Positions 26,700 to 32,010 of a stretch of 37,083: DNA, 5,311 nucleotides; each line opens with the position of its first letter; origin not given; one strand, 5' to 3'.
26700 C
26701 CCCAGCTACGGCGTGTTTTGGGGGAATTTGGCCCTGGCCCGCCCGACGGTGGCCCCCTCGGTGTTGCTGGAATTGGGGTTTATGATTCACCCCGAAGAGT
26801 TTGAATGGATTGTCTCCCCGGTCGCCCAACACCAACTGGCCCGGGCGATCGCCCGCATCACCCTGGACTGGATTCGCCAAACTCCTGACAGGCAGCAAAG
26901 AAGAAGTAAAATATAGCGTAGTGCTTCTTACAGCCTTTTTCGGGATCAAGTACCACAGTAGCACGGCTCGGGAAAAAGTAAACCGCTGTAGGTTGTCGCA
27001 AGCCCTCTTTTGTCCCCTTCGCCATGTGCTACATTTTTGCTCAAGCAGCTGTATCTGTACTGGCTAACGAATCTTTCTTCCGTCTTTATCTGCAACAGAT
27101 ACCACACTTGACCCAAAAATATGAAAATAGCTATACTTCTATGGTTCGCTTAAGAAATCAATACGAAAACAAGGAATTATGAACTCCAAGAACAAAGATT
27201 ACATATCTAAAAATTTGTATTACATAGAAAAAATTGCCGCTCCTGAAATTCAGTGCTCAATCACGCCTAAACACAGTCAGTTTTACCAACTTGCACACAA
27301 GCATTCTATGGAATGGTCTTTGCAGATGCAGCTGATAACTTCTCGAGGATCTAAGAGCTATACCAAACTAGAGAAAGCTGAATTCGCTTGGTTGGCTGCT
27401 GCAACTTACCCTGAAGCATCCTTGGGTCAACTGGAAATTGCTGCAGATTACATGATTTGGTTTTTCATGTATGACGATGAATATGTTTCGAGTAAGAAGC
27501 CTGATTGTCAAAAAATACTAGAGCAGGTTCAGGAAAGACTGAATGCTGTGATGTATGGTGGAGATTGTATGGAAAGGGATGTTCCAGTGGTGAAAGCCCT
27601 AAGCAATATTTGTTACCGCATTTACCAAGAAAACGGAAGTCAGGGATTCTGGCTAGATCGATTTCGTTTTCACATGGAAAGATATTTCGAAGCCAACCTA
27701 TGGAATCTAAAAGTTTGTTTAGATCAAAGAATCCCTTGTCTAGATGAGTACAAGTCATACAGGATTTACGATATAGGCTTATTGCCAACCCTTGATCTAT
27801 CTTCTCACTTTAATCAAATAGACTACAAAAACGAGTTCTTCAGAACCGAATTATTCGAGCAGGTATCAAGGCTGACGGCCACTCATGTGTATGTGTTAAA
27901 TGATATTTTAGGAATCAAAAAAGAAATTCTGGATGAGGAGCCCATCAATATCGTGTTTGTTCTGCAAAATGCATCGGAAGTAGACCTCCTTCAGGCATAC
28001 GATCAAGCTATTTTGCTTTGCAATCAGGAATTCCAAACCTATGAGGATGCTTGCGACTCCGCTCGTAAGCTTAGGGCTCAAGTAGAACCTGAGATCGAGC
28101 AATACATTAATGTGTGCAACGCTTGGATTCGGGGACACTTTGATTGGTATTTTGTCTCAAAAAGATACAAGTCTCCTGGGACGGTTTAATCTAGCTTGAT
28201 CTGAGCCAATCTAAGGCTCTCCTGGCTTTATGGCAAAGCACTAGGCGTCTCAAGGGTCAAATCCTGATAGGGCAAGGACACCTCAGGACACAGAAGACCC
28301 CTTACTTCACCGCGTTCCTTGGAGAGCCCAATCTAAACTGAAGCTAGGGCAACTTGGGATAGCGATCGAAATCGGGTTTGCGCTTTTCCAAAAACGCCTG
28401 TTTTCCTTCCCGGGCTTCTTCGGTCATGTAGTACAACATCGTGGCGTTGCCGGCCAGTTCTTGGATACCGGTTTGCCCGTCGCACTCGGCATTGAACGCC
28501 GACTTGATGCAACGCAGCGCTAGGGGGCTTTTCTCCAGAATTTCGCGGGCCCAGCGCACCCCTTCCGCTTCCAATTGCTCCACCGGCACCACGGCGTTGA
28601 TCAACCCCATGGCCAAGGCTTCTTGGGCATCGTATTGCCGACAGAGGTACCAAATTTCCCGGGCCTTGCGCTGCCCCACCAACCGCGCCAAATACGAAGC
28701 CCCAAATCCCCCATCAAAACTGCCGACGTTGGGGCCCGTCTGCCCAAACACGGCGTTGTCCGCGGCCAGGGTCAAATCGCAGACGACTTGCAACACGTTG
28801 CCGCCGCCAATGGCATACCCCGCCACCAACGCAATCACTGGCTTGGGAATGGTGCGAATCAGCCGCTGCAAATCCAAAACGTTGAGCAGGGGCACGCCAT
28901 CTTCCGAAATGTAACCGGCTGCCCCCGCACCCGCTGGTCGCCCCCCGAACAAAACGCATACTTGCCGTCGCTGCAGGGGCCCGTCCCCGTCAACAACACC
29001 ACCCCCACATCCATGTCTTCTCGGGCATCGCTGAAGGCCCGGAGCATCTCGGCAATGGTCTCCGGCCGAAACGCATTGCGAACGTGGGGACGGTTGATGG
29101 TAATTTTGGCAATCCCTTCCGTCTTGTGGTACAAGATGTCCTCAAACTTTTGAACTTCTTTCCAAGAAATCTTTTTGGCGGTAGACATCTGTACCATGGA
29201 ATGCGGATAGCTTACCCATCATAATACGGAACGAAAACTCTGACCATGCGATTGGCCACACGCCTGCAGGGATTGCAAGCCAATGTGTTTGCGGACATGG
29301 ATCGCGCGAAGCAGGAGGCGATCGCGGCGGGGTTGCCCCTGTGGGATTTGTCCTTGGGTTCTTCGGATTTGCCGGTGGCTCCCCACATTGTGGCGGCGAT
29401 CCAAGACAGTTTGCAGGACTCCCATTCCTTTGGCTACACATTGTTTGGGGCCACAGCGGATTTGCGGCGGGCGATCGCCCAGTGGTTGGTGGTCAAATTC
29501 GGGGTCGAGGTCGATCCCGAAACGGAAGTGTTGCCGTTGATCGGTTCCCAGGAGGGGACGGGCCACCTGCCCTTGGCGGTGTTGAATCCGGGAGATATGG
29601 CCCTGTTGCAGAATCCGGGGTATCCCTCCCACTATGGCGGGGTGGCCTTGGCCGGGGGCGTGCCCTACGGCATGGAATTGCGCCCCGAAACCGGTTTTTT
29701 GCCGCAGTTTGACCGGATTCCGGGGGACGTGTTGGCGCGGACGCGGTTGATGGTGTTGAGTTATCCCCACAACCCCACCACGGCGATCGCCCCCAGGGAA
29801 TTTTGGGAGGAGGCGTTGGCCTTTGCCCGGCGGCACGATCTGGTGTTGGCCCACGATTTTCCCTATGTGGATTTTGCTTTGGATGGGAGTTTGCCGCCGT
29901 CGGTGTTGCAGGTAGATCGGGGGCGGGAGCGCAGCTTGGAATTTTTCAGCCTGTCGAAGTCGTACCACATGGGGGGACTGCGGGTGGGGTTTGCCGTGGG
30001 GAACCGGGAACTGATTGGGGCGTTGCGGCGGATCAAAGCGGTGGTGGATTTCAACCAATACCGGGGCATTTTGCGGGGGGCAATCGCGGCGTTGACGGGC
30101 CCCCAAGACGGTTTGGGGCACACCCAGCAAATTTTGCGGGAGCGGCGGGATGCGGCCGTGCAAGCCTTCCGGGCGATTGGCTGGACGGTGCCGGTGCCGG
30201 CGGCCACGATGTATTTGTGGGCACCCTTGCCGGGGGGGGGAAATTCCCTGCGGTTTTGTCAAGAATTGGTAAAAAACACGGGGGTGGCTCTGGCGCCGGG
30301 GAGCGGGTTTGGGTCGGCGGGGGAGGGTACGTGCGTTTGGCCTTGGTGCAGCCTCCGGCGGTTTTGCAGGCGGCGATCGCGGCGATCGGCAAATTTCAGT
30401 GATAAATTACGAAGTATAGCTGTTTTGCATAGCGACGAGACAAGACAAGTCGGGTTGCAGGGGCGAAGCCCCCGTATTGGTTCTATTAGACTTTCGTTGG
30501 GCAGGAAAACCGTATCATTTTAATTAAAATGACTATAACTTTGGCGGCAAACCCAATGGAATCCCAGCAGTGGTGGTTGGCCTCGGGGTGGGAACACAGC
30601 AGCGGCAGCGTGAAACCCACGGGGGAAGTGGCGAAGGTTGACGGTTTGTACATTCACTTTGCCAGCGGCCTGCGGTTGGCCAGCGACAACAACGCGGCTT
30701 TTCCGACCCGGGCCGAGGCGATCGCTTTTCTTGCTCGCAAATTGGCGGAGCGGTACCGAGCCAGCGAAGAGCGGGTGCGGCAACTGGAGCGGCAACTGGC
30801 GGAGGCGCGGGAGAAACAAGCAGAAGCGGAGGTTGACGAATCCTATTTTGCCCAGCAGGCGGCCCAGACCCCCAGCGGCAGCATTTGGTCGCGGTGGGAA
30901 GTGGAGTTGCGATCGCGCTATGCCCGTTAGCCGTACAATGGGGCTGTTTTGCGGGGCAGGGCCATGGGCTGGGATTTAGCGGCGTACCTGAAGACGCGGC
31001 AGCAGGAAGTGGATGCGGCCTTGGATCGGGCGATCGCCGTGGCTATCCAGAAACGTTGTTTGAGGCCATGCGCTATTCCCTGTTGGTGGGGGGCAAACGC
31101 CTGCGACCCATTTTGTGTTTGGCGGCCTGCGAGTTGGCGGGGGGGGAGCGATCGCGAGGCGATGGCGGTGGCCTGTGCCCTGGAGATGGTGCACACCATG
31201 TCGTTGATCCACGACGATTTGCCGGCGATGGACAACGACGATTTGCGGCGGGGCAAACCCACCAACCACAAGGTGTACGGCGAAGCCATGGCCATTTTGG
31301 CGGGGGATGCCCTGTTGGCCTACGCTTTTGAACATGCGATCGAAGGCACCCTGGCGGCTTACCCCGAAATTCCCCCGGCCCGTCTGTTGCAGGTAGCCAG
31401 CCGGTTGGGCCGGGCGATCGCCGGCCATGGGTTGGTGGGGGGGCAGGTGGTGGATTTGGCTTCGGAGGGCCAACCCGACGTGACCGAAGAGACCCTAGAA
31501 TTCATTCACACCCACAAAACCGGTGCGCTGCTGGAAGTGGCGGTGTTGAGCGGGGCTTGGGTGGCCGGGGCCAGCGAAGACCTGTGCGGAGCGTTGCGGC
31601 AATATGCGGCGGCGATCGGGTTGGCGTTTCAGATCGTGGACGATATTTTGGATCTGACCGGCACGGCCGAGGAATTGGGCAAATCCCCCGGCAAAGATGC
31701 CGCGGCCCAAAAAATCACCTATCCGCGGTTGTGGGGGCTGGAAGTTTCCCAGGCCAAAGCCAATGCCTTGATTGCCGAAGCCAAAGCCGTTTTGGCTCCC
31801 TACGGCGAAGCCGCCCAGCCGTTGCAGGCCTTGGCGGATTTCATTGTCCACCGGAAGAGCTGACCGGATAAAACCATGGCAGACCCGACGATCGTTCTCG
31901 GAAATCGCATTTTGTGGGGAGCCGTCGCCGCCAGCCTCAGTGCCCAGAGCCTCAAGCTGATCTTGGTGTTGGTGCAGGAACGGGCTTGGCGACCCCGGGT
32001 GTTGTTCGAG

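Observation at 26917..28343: Horizontally acquired-looking island with an orphan class I terpene synthase carrying atypical metal-binding motifs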

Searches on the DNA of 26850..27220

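Call 72: search_rna_families(source=window, start=26850, end=27220, threshold=evalue, max_evalue=1)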
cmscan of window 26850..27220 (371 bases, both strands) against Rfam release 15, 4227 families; matches with E-value up to 1: 0.
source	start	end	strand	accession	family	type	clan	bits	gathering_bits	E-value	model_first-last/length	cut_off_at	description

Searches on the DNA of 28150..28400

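Call 29: search_rna_families(source=window, start=28150, end=28400, threshold=evalue, max_evalue=10, show_alignments=2)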
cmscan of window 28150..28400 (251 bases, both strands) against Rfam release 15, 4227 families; matches with E-value up to 10: 2.
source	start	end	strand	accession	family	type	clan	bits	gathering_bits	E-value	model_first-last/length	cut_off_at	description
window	28247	28307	-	RF02117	FMR1-AS1_1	Gene; lncRNA;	-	10.5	40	4.3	1-56/56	no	FMR1 antisense RNA 1 conserved region 1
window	28280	28330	-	RF02216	ZNFX1-AS1_2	Gene; lncRNA;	-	10.4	45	2.5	40-93/93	no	ZNFX1 antisense RNA 1 conserved region 2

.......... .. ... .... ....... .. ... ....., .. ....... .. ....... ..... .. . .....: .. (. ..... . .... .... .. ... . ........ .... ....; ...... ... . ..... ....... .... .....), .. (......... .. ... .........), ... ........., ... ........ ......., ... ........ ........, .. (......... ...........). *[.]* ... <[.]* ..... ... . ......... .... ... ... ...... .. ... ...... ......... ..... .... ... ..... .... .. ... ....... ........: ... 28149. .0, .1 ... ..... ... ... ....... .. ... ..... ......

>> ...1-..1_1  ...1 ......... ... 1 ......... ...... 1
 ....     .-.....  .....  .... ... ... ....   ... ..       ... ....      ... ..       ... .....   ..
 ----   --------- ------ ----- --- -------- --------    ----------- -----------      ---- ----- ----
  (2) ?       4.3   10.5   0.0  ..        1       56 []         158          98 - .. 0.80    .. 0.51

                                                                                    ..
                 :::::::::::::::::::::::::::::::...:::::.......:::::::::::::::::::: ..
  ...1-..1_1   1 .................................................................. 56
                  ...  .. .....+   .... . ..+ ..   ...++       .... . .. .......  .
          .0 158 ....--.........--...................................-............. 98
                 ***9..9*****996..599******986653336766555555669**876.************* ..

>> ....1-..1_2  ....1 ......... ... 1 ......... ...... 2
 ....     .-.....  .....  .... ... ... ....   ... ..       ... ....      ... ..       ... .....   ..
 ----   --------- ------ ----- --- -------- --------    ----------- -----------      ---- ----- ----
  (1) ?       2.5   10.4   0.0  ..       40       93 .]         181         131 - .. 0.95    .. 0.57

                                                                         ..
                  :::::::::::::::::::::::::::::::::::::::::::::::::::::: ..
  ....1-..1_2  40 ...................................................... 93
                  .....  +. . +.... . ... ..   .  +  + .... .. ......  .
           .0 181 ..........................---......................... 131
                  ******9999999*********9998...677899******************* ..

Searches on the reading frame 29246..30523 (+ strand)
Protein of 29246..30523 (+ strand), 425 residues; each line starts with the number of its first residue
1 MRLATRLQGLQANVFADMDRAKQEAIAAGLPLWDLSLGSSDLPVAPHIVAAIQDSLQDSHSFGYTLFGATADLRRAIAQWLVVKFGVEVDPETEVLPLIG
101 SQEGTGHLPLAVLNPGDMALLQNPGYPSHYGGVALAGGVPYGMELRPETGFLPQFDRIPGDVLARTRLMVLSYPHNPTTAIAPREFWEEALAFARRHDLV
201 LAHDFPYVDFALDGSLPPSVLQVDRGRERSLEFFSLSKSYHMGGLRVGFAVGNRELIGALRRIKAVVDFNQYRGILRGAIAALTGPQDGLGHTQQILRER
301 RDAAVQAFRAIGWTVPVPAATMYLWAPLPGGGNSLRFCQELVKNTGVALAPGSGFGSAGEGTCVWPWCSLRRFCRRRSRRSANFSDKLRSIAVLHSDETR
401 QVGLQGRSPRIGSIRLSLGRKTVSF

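Call 33: search_protein_families(library=pfam, proteins=[window:29246-30520:+], max_evalue=0.001)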
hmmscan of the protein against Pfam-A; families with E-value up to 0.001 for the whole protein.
window:29246-30520:+ (425 aa): 1 family
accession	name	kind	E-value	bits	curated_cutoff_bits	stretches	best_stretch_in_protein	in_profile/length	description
PF00155.27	Aminotran_1_2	-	3.1e-45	155.4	19.7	1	35-357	6-338/361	Aminotransferase class I and II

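Call 36: find_encoding_contigs(protein=window:29246-30523:+, flank=10000)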
Protein window:29246-30523:+ (425 aa): no gene with exactly this product is on record in the collection.

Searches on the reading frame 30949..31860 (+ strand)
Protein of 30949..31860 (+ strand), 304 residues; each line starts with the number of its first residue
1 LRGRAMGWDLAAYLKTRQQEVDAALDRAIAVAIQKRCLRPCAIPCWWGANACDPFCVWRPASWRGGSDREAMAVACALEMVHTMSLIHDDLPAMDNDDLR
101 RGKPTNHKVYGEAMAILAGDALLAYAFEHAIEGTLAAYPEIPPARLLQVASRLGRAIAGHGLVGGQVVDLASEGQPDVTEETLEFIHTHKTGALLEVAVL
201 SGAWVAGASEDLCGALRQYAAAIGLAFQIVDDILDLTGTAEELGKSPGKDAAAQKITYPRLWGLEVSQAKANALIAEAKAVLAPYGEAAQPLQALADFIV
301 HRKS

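Call 33: search_protein_families(library=pfam, proteins=[window:30949-31860:+], max_evalue=0.001)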
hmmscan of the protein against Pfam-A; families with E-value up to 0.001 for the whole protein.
window:30949-31860:+ (304 aa): 1 family
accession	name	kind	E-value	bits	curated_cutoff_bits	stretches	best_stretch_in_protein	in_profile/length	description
PF00348.22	polyprenyl_synt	-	1e-49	169.5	27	1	69-273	39-228/251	Polyprenyl synthetase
